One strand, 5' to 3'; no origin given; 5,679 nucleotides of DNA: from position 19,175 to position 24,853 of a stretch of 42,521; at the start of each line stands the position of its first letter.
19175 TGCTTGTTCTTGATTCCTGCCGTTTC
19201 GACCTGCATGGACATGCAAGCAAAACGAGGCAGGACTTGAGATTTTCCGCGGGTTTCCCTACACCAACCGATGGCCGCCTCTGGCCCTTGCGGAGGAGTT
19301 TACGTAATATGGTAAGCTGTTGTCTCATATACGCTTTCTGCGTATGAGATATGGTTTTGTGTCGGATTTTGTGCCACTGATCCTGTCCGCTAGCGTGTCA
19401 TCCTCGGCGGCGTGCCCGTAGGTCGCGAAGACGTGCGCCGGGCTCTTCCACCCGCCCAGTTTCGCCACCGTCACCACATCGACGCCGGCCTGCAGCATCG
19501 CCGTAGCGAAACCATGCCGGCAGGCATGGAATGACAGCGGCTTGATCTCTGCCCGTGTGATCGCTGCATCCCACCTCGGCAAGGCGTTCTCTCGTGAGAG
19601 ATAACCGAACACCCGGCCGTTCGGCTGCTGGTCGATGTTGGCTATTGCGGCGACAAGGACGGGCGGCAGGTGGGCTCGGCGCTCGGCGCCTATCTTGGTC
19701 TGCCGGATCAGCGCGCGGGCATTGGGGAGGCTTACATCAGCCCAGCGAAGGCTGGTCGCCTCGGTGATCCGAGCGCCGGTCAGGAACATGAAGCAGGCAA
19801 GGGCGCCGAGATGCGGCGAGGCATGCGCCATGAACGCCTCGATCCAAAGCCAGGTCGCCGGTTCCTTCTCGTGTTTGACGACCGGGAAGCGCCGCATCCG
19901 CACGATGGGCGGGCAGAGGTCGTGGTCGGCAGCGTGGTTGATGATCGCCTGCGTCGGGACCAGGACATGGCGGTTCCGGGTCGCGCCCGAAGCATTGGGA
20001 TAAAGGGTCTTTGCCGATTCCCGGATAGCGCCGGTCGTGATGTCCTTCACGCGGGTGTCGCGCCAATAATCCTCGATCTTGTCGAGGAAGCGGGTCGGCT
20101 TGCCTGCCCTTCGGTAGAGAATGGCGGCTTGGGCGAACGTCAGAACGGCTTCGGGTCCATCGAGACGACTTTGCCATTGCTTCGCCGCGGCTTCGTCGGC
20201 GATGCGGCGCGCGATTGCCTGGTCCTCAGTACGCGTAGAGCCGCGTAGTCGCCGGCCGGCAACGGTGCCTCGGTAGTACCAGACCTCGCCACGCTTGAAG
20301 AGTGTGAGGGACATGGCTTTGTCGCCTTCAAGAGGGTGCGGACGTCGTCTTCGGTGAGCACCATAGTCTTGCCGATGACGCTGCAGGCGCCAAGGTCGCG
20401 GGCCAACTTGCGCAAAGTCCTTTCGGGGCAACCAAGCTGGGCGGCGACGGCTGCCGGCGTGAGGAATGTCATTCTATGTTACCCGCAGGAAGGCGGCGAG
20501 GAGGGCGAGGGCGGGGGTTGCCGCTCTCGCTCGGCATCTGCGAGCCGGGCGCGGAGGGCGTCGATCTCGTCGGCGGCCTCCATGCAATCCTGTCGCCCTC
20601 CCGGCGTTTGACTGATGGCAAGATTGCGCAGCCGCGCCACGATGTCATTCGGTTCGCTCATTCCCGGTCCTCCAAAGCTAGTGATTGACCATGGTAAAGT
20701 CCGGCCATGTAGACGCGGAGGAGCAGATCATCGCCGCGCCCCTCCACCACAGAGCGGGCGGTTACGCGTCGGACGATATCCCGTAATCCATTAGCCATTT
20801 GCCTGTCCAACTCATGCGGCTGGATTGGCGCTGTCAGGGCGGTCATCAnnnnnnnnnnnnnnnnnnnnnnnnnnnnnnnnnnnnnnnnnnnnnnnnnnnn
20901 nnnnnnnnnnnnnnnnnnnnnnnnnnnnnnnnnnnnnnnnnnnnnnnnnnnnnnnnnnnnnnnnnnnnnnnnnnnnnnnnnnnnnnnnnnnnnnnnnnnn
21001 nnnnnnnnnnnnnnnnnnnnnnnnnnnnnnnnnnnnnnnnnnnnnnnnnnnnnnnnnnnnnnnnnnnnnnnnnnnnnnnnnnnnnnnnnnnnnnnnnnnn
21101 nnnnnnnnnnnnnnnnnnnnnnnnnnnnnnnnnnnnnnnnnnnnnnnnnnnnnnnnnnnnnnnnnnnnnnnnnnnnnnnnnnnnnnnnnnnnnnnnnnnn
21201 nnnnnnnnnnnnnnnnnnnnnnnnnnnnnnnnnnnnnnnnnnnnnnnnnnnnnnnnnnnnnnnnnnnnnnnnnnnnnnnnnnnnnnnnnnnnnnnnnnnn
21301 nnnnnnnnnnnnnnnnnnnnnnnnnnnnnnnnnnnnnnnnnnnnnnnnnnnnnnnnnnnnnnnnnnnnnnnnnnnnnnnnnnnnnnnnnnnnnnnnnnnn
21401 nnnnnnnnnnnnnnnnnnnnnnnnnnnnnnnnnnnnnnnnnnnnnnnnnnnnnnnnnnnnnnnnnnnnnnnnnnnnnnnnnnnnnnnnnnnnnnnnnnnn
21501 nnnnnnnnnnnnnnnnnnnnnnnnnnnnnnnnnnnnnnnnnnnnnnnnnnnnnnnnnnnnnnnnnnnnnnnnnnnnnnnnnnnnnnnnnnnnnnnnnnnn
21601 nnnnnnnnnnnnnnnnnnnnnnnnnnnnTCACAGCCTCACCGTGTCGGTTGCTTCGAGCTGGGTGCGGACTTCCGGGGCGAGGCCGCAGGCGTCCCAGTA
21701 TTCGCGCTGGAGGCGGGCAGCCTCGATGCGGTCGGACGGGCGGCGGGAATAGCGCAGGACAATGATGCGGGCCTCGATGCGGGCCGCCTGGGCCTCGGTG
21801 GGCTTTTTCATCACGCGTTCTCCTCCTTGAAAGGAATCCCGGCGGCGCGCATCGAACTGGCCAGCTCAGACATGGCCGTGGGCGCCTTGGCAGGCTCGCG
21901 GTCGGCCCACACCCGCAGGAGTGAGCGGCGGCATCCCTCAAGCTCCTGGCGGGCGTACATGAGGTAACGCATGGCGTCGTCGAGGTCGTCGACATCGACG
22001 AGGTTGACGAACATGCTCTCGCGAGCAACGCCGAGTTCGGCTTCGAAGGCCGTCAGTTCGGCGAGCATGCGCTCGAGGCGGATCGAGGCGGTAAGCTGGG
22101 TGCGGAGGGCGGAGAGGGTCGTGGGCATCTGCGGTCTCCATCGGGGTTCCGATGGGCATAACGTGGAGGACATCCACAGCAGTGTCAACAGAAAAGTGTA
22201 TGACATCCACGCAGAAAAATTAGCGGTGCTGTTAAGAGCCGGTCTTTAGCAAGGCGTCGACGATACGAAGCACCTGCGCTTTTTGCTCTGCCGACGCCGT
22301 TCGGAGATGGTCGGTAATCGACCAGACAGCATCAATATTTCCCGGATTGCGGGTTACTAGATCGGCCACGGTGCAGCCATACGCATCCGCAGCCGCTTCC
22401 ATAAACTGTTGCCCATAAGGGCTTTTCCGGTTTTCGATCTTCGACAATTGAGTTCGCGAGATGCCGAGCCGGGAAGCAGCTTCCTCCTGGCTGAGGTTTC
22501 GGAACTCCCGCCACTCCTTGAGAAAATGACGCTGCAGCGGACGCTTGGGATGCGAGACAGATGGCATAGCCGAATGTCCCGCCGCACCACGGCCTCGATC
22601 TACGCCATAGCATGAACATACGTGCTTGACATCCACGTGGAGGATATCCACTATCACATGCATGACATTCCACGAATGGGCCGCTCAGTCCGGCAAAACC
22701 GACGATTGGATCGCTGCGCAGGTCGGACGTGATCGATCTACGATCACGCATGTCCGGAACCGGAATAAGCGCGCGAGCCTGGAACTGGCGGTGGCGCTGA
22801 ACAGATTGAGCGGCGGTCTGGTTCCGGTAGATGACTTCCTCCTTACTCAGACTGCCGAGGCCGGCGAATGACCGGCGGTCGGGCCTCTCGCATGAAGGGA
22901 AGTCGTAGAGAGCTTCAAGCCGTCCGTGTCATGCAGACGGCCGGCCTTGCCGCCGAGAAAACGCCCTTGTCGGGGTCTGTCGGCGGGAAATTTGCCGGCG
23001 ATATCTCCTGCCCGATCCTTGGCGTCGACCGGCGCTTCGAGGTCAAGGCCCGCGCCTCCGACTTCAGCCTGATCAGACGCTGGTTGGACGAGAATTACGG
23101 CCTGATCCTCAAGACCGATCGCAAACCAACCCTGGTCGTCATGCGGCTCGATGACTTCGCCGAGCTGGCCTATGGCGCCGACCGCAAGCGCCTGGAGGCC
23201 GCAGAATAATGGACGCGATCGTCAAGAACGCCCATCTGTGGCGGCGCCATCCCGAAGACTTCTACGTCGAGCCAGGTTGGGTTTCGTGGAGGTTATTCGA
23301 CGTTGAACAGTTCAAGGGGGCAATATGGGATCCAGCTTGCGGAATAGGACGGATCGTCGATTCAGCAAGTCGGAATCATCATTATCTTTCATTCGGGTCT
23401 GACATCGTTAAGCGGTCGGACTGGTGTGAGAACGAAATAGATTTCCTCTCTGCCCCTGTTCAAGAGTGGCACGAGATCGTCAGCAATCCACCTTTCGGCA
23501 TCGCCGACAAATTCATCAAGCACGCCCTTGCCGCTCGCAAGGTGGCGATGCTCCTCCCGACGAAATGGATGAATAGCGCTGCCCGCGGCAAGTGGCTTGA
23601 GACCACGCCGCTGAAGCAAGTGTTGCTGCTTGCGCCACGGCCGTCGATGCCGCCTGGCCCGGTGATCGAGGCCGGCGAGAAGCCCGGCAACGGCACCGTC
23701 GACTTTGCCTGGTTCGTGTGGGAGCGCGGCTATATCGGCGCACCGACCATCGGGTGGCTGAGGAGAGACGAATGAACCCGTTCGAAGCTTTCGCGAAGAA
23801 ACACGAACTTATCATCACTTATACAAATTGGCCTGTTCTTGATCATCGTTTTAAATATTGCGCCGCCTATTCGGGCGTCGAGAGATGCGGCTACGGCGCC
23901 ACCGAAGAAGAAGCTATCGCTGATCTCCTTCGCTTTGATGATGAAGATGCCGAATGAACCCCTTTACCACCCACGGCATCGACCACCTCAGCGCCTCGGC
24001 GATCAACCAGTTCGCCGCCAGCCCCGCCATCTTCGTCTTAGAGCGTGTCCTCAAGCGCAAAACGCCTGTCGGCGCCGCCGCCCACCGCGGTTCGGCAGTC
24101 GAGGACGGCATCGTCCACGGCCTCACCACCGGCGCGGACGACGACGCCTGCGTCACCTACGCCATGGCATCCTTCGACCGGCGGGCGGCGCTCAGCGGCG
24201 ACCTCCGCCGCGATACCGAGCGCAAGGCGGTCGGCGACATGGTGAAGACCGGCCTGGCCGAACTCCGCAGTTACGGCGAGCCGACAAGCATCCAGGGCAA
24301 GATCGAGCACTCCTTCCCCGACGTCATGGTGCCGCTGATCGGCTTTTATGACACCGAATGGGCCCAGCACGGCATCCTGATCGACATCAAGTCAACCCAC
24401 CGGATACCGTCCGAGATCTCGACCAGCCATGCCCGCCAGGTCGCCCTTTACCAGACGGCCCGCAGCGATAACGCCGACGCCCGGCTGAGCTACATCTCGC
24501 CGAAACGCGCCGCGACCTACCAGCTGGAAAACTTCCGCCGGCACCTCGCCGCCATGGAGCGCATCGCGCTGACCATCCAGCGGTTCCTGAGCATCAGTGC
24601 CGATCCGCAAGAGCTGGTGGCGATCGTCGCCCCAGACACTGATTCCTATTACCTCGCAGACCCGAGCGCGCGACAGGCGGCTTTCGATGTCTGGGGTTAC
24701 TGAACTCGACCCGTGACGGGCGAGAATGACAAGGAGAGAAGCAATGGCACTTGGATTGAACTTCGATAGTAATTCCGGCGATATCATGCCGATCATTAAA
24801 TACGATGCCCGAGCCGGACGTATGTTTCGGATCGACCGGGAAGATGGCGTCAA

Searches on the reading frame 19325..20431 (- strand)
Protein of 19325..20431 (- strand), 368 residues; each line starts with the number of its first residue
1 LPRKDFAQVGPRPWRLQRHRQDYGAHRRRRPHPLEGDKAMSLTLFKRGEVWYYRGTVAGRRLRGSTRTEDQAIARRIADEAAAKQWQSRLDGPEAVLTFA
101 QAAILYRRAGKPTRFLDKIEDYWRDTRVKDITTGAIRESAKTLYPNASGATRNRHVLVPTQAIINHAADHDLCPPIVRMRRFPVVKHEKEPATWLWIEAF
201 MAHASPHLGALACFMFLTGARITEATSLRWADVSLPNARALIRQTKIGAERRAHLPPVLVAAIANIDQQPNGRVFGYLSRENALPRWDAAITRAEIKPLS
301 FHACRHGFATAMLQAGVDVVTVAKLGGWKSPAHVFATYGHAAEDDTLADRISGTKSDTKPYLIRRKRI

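Call 52: search_protein_families(library=phrogs, proteins=[window:19325-20431:-], max_evalue=0.001)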
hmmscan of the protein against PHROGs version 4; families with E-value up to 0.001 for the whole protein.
window:19325-20431:- (368 aa): 4 families
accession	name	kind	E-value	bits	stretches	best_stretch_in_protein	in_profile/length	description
phrog_1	-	integration and excision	2.7e-40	140.2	1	37-349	105-442/611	integrase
phrog_216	-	integration and excision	1.6e-23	84.2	1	205-345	73-228/301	integrase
phrog_35951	-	unknown function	8e-07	30.4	1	286-341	8-62/97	-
phrog_10426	-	integration and excision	8e-05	23.5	1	43-108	2-68/193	integrase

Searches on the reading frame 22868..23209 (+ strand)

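Call 11: search_protein_families(library=pfam, proteins=[window:22868-23209:+], max_evalue=0.01)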
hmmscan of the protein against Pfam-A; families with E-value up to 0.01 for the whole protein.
window:22868-23209:+ (113 aa): 1 family
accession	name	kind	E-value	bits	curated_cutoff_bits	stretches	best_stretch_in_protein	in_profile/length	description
PF24608.2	PDDEXK_15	-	0.00065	20.1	27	0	7-66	2-66/164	Phage putative PDDEXK endonuclease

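Call 12: search_protein_families(library=phrogs, proteins=[window:22868-23209:+], max_evalue=0.001)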
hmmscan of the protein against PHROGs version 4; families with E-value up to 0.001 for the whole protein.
window:22868-23209:+ (113 aa): 2 families
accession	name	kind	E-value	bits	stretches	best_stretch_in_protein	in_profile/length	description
phrog_244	-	DNA, RNA and nucleotide metabolism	1.6e-11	45.9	1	4-104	5-113/186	RusA-like Holliday junction resolvase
phrog_23036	-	DNA, RNA and nucleotide metabolism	1.2e-08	36.2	1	7-65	2-60/177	Holliday junction resolvase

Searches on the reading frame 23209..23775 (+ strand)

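Call 11: search_protein_families(library=pfam, proteins=[window:23209-23775:+], max_evalue=0.01)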
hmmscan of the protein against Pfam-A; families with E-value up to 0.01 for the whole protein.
window:23209-23775:+ (188 aa): 0 families

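Call 12: search_protein_families(library=phrogs, proteins=[window:23209-23775:+], max_evalue=0.001)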
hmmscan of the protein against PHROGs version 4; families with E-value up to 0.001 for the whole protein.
window:23209-23775:+ (188 aa): 2 families
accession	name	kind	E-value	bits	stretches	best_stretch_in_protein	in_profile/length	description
phrog_799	-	other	2.5e-42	146.6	1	9-186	205-381/458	DNA methyltransferase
phrog_5172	-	unknown function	0.00072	19.4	1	18-120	23-135/377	-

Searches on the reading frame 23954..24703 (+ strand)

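Call 11: search_protein_families(library=pfam, proteins=[window:23954-24703:+], max_evalue=0.01)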
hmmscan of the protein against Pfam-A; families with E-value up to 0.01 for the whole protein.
window:23954-24703:+ (249 aa): 1 family
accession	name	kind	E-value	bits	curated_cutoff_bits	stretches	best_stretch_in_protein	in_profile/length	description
PF12705.13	PDDEXK_1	-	1.3e-09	38.8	22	1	11-211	1-210/247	PD-(D/E)XK nuclease superfamily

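Call 12: search_protein_families(library=phrogs, proteins=[window:23954-24703:+], max_evalue=0.001)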
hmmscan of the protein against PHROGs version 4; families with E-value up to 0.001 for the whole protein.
window:23954-24703:+ (249 aa): 1 family
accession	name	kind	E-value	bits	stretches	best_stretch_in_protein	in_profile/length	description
phrog_10230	-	unknown function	5.5e-16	59.6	1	6-237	17-266/279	-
